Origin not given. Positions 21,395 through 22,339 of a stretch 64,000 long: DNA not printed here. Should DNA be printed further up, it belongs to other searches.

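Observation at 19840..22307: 2.4-kb mosaic insertion bounded by identical 28-bp direct repeats, containing a yaaA pseudo-fragment, a Crp regulator and a roughly 57% GC two-gene segment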

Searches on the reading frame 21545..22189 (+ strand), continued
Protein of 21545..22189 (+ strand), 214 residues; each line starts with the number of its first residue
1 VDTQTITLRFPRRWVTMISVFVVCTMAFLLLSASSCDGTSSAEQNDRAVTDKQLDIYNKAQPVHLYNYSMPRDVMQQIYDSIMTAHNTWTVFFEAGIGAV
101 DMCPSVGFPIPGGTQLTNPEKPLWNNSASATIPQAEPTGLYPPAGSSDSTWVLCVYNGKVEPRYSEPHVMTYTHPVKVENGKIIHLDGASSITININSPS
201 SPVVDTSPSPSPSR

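Call 36: get_annotated_region(hit=H2, flank=4000)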
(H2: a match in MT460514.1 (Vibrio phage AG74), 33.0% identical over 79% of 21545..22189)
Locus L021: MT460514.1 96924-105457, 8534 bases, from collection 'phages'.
description: Vibrio phage AG74, complete genome.
organism: Vibrio phage AG74 (NCBI taxid 2736261)
taxonomy: Viruses; Duplodnaviria; Heunggongvirae; Uroviricota; Caudoviricetes; Demerecviridae; Ermolyevavirinae; Thalassavirus; Thalassavirus AG74
host: Vibrio harveyi BAA-1116; source: Chesapeake Bay Oyster; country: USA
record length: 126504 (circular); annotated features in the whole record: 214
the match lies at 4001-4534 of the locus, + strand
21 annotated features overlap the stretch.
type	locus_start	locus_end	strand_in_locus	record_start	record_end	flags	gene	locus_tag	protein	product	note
CDS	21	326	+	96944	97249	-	-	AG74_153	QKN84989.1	hypothetical protein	gp153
CDS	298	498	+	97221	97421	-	-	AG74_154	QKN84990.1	hypothetical protein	gp154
CDS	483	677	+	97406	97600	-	-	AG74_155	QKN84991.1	hypothetical protein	gp155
CDS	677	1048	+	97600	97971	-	-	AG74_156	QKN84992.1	hypothetical protein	gp156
CDS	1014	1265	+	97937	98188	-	-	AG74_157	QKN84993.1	hypothetical protein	gp157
CDS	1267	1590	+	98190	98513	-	-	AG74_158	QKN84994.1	hypothetical protein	gp158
CDS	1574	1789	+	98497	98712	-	-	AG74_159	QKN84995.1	hypothetical protein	gp159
CDS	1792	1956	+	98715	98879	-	-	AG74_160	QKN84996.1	hypothetical protein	gp160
CDS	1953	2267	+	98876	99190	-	-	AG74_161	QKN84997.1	hypothetical protein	gp161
CDS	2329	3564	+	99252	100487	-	-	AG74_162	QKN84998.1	hypothetical protein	gp162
CDS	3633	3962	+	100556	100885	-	-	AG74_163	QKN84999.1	hypothetical protein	gp163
CDS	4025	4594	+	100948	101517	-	-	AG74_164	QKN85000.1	hypothetical protein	gp164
CDS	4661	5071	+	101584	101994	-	-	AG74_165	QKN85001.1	hypothetical protein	gp165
CDS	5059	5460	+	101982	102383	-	-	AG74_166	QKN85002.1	hypothetical protein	gp166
CDS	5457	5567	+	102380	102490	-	-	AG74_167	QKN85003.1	hypothetical protein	gp167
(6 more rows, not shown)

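Call 45: predict_structure(alignment_id=A1)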
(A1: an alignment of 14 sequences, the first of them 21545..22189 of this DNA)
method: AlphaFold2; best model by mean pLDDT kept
length: 214 residues; sequences in the alignment: 14
mean_pLDDT: 63.0   pTM: 0.38
mean pLDDT of the five models: 63.0, 58.9, 58.7, 55.4, 55.1
residues with pLDDT >= 90: 7; 70-90: 87; 50-70: 54; < 50: 66
segments of 3 or more residues with pLDDT < 50: 64-66, 81-83, 113-146, 189-208
pLDDT, mean of each block of 10 residues (from residue 1): 73 87 89 63 77 75 47 53 62 80 74 40 45 38 48 75 69 79 67 37 47 55
secondary structure, 60 per line:
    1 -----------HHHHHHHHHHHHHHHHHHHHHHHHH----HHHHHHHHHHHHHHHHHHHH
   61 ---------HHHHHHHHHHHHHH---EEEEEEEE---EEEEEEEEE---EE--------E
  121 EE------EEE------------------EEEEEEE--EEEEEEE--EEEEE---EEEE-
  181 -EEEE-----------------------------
elements in order: H12-36 H41-60 H70-83 E87-94 E98-106 E120-122 E129-131 E150-156 E159-165 E168-172 E176-179 E182-185

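Call 53: fold_search(model_id=the predicted structure, library=pdb)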
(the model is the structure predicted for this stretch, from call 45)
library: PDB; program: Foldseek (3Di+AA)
matches with E <= 10: 413; with E <= 0.001: 0
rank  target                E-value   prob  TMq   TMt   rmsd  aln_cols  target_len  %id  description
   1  8c90_P                1.3e-01  0.35  0.19  0.33  13.5       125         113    8  Cryo-EM captures early ribosome assembly in action (released 2023-04-05)
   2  9i5v_S                2.4e-01  0.25  0.19  0.33  14.0       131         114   12  70S P. gingivalis ribosome erm-delta-porN strain (released 2025-08-20)
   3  8uu4_R                3.6e-01  0.16  0.19  0.33  13.7       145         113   12  Cryo-EM structure of the Listeria innocua 70S ribosome in complex with HPF (structure I-A) (released 2024-02-28)
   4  7bl2_P                3.6e-01  0.15  0.18  0.30  13.2       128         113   10  pre-50S-ObgE particle state 1 (released 2021-05-12)
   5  8p7x_o                3.6e-01  0.15  0.19  0.30  13.9       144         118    8  Mycoplasma pneumoniae 70S ribosome in chloramphenicol-treated cells (released 2024-11-20)
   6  6v39_O                5.2e-01  0.13  0.18  0.31  14.1       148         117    9  Cryo-EM structure of the Acinetobacter baumannii Ribosome: 70S with P-site tRNA (released 2020-02-05)
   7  8qbt_P                5.2e-01  0.12  0.17  0.29  14.7       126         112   11  E. coli ApdP-stalled ribosomal complex (released 2024-03-20)
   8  3er0_B                5.2e-01  0.04  0.10  0.14  11.5        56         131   20  Crystal structure of the full length eIF5A from Saccharomyces cerevisiae (released 2008-12-02)
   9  9i5t_S                5.6e-01  0.21  0.19  0.32  10.8       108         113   13  50S subunit of P. gingivalis ribosome with Lefamulin (released 2025-08-20)
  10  5o60_Q                5.6e-01  0.12  0.18  0.31  13.3       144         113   14  Structure of the 50S large ribosomal subunit from Mycobacterium smegmatis (released 2017-07-12)
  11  5hkv_M                5.9e-01  0.14  0.19  0.34  13.1       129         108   12  The crystal structure of the large ribosomal subunit of Staphylococcus aureus in complex with lincomycin (released 2017-05-03)
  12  9tvu_P                5.9e-01  0.14  0.18  0.28  13.8       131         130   10  Structure of the Chlamydomonas reinhardtii chlororibosome (released 2026-02-18)
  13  6yxx_AT               6.3e-01  0.15  0.17  0.23  12.8       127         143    6  State A of the Trypanosoma brucei mitoribosomal large subunit assembly intermediate (released 2020-10-14)
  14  9jsr_P                6.3e-01  0.13  0.18  0.31  13.7       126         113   10  50S precursor - Erm complex (C-I) (released 2025-10-29)
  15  5dm6_M                6.3e-01  0.12  0.18  0.32  14.1       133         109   13  Crystal structure of the 50S ribosomal subunit from Deinococcus radiodurans (released 2015-11-11)
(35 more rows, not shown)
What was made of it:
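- Tried and rejected: It was poor, pLDDT 63, and its fold search was meaningless (calls 45, 53).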

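Call 72: search_protein_representatives(alignment_id=A1)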
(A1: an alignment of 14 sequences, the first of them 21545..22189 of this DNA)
Query: 14 sequences, 195 profile positions. Proteins with E-value up to 0.001 (for the whole library): 848; up to 1e-10: 668; up to 1e-30: 208. The best 150 are listed.
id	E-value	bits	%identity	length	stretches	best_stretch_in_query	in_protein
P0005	9.8e-81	286.1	-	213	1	5-190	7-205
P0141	2.3e-62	226.1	-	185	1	11-186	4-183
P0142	1.1e-60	220.6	-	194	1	2-186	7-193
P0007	1.2e-59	217.2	-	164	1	2-134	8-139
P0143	1.6e-56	207.1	-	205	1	2-186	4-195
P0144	3.4e-55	202.7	-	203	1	6-187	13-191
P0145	8.3e-55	201.5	-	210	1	5-189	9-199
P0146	1.6e-54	200.6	-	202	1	7-190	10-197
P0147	7.1e-54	198.4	-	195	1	6-186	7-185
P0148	3.0e-53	196.4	-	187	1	1-185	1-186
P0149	1.7e-52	194.0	-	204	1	7-187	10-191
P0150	2.2e-52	193.6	-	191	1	6-169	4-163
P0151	3.0e-52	193.1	-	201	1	10-188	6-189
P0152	3.2e-52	193.0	-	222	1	3-190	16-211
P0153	3.5e-52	192.9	-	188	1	10-184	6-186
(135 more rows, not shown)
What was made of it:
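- The family has 848 clusters at 50% identity (call 72).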

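Call 75: search_protein_families(library=pfam, alignment_id=A3, max_evalue=0.01)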
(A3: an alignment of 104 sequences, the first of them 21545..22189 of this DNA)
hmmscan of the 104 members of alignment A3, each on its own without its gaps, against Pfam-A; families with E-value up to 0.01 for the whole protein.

A. member 1, window:21545-22189:+ (214 aa): 0 families

B. families by the number of members that match (of 104 scanned): 5 families
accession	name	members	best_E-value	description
PF07963.17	N_methyl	1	1.1e-05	Prokaryotic N-terminal methylation motif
PF08504.16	RunxI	1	0.00014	Runx inhibition domain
PF17531.7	O_Spanin_T7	1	0.0015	Spanin, outer lipoprotein subunit T7-like virus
PF24381.1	DUF7537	1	0.0032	Family of unknown function (DUF7537)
PF02950.22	Conotoxin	1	0.0059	Conotoxin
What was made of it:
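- One family member of 104 weakly hits O_Spanin_T7, E 0.0015 (call 75).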

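Call 76: search_solved_structures(query=A3, max_evalue=1)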
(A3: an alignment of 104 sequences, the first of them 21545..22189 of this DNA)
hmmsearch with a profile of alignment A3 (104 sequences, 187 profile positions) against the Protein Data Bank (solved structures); distinct sequences matched with E-value up to 1: 5.
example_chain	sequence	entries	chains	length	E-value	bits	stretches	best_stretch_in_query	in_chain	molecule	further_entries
1gr3_A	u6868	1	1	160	0.1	15.2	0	84-110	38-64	COLLAGEN X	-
2yp6_A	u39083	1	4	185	0.14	14.8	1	1-48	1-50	THIOREDOXIN FAMILY PROTEIN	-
6all_A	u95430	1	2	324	0.46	13.1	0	1-43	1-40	Fe(3+)-citrate-binding protein yfmC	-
4h3e_A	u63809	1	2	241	0.84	12.2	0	116-173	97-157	Superoxide dismutase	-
4dvh_A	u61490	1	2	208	0.89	12.2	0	116-173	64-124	Superoxide dismutase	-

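Call 77: search_protein_families(library=padloc, proteins=[window:21545-22189:+], max_evalue=0.01)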
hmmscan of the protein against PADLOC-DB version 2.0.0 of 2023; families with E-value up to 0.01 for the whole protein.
window:21545-22189:+ (214 aa): 0 families

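Call 78: search_protein_families(library=ncbifam, proteins=[window:21545-22189:+], max_evalue=0.01)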
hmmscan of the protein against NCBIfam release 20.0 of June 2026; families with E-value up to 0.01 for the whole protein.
window:21545-22189:+ (214 aa): 0 families

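Call 79: predict_structure(alignment_id=A3)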
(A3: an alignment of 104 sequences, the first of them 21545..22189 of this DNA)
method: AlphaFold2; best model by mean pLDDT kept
length: 214 residues; sequences in the alignment: 104
mean_pLDDT: 86.9   pTM: 0.64
mean pLDDT of the five models: 86.9, 85.9, 85.9, 83.4, 83.3
residues with pLDDT >= 90: 116; 70-90: 69; 50-70: 29; < 50: 0
segments of 3 or more residues with pLDDT < 50: none
pLDDT, mean of each block of 10 residues (from residue 1): 71 86 91 71 86 92 86 92 96 97 98 84 65 83 90 98 96 98 97 89 65 69
secondary structure, 60 per line:
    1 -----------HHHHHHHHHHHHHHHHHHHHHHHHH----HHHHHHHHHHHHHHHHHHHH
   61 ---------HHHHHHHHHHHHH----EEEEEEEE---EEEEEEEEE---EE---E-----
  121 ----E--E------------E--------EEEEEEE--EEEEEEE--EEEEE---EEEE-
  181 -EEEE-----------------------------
elements in order: H12-36 H41-60 H70-82 E87-94 E98-106 E150-156 E159-165 E168-172 E176-179 E182-185

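Call 81: fold_search(model_id=the predicted structure, library=pdb)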
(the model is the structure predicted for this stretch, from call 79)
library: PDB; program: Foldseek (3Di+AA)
matches with E <= 10: 176; with E <= 0.001: 0
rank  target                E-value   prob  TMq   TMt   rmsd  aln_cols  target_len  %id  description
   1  9e78_1O               2.2e-01  0.11  0.15  0.07  17.9       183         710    5  48-nm repeat of the Leishmania tarentolae doublet microtubule (released 2025-03-12)
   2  2iab_B                6.6e-01  0.09  0.15  0.20  15.7       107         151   15  Crystal structure of a protein with FMN-binding split barrel fold (NP_828636.1) from Streptomyces avermitilis at 2.00  (released 2006-09-19)
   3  6u42_6W               6.6e-01  0.04  0.13  0.07  14.0       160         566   12  Natively decorated ciliary doublet microtubule (released 2019-11-13)
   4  6u42_6Y               7.5e-01  0.04  0.13  0.07  14.0       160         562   12  Natively decorated ciliary doublet microtubule (released 2019-11-13)
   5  5lon_B                1.1e+00  0.03  0.09  0.11  19.2       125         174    9  Structure of /K. lactis/ Dcp1-Dcp2 decapping complex. (released 2016-10-05)
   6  6ddg_G                1.3e+00  0.03  0.12  0.21  14.0       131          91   10  Structure of the 50S ribosomal subunit from Methicillin Resistant Staphylococcus aureus in complex with the oxazolidin (released 2019-03-20)
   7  8glv_PD               1.4e+00  0.03  0.13  0.08  14.5       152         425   10  96-nm repeat unit of doublet microtubules from Chlamydomonas reinhardtii flagella (released 2023-05-31)
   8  4hx6_A                1.5e+00  0.02  0.12  0.13  19.9       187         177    7  Streptomyces globisporus C-1027 NADH:FAD oxidoreductase SgcE6 (released 2012-11-28)
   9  6rwo_B                1.6e+00  0.11  0.17  0.15   8.8       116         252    9  SIVrcm intasome (Q148H/G140S) in complex with bictegravir (released 2020-02-05)
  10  8wki_r                1.6e+00  0.02  0.11  0.10  17.6       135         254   11  Cryo-EM structure of the distal rod-hook within the flagellar motor-hook complex in the CW state. (released 2024-09-04)
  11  2x9a_B                1.8e+00  0.09  0.09  0.18   8.1        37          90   14  crystal structure of g3p from phage IF1 in complex with its coreceptor, the C-terminal domain of TolA (released 2010-12-01)
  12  6rwl_B                1.9e+00  0.10  0.17  0.15   8.8       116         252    9  SIVrcm intasome (released 2020-02-05)
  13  2vld_B                1.9e+00  0.03  0.12  0.12  16.5       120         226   14  crystal structure of a repair endonuclease from Pyrococcus abyssi (released 2009-05-19)
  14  8c5v_E                2.0e+00  0.04  0.14  0.19  15.6       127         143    6  Chemotaxis core signalling unit from E protein lysed E. coli cells (released 2023-09-13)
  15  8i7r_G4               2.2e+00  0.04  0.10  0.04  10.0        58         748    9  In situ structure of axonemal doublet microtubules in mouse sperm with 48-nm repeat (released 2023-10-11)
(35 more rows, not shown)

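Call 86: fold_search(model_id=the predicted structure, library=viral)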
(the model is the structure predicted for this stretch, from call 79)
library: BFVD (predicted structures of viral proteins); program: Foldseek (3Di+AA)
matches with E <= 10: 188; with E <= 0.001: 1
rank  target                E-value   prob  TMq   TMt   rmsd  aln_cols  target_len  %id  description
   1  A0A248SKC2            3.8e-07  1.00  0.46  0.55  12.7       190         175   14  (no name in the UniProt tables at hand)
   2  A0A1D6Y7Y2            3.9e-02  0.28  0.14  0.17  22.1       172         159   10  (no name in the UniProt tables at hand)
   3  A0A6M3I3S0            5.3e-02  0.12  0.11  0.14  20.8       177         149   12  (no name in the UniProt tables at hand)
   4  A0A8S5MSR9            1.3e-01  0.07  0.10  0.10  24.8       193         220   16  Uncharacterized protein [Siphoviridae sp. ct8Ri8]
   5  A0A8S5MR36            1.6e-01  0.80  0.21  0.44  17.2       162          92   10  Lipoprotein [Podoviridae sp. ctUS21]
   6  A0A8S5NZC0            4.0e-01  0.09  0.14  0.12  19.2       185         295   11  Pvc1, Pvc9, Pvc11, Pvc12, Pvc4, Photorhabdus asymbiotica, PVC, contractile.5A (Fragment) [Ackermannviridae sp. ctClB2]
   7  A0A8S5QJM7            4.8e-01  0.05  0.09  0.17  20.5        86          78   16  Uncharacterized protein [Siphoviridae sp. ctiOl67]
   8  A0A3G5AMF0            5.8e-01  0.07  0.13  0.12  23.7       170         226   12  Uncharacterized protein [Sylvanvirus sp.]
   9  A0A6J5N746            5.8e-01  0.03  0.09  0.09  22.8       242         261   14  Uncharacterized protein [uncultured Caudovirales phage]
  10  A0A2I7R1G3            6.2e-01  0.41  0.22  0.49  15.1       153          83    9  (no name in the UniProt tables at hand)
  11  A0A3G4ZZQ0            6.2e-01  0.05  0.13  0.09  26.5       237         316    9  Uncharacterized protein [Harvfovirus sp.]
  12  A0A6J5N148            7.0e-01  0.08  0.16  0.09  16.0       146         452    7  Portal_PBSX, phage portal protein, PBSX family [uncultured Caudovirales phage]
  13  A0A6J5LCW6            7.4e-01  0.16  0.13  0.17   7.9        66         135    9  Uncharacterized protein [uncultured Caudovirales phage]
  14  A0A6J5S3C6            8.9e-01  0.28  0.20  0.39  18.0       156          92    6  Uncharacterized protein [uncultured Caudovirales phage]
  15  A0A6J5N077            8.9e-01  0.08  0.17  0.06  15.3       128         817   11  Bacteriophage/Gene transfer agent portal protein [uncultured Caudovirales phage]
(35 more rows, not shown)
